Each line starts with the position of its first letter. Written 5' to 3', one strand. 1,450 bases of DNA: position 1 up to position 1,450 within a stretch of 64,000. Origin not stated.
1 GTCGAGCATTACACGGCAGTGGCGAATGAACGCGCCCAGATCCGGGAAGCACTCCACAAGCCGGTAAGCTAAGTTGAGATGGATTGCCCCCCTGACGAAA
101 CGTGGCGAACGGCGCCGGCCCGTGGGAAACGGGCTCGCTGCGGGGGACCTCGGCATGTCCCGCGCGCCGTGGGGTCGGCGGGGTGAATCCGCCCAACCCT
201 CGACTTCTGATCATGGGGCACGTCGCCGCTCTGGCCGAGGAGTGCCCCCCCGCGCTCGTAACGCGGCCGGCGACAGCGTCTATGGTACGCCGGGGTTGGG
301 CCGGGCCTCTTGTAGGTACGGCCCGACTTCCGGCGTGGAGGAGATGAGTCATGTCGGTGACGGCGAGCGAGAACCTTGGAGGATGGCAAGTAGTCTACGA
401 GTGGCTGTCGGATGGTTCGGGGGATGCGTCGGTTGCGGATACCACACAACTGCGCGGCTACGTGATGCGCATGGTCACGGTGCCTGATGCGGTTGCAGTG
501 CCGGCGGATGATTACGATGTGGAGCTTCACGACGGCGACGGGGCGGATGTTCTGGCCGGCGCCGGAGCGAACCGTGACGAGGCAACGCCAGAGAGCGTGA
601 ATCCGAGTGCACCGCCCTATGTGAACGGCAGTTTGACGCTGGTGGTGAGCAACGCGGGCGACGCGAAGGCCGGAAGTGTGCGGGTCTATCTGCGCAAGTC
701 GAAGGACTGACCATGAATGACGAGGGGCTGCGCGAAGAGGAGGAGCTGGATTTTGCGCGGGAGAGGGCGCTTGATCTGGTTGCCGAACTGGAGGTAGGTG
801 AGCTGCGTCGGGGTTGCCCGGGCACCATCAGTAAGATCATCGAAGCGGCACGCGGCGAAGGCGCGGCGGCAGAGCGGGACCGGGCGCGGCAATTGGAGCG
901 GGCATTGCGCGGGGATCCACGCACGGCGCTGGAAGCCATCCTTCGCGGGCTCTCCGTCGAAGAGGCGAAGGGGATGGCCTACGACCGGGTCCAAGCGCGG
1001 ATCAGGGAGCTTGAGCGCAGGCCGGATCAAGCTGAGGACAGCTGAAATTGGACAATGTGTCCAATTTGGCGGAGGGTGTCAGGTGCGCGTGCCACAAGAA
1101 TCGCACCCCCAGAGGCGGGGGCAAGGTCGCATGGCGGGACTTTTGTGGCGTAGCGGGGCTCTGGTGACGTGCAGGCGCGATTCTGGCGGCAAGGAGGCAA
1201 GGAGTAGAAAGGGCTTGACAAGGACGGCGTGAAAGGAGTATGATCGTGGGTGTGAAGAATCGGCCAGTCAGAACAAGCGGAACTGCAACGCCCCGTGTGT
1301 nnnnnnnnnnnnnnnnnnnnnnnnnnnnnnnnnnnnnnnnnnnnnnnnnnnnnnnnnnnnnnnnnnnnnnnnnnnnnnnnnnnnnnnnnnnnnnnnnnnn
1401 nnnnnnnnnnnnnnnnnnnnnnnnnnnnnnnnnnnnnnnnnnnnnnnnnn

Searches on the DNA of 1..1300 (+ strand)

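Call 6: search_rna_families(source=window, start=1, end=1300, threshold=evalue, max_evalue=10)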
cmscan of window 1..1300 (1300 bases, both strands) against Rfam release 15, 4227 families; matches with E-value up to 10: 1.
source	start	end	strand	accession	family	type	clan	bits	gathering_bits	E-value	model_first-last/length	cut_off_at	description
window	727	806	+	RF00593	snoU83B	Gene; snRNA; snoRNA; CD-box;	-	22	35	0.089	1-94/94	no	Small nucleolar RNA U83B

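Call 11: search_dna_similar(query=window:1-1100:+, collection=phages, mode=distant)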
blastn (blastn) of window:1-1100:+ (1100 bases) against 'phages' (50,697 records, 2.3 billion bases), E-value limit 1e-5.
No match.

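Call 62: search_dna_similar(query=window:1-1100:+, collection=plasmids, mode=distant)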
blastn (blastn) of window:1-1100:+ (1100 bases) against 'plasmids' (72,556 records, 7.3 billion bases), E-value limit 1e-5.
No match.

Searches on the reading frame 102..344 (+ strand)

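Call 13: search_protein_families(library=pfam, proteins=[window:102-344:+], max_evalue=0.1)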
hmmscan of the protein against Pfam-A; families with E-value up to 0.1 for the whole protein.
window:102-344:+ (81 aa): 0 families

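Call 14: search_protein_families(library=phrogs, proteins=[window:102-344:+], max_evalue=0.1)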
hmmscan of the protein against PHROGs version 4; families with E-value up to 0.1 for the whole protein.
window:102-344:+ (81 aa): 1 family
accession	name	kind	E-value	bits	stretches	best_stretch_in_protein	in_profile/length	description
phrog_16251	-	unknown function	0.07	14.3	1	13-65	25-74/110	-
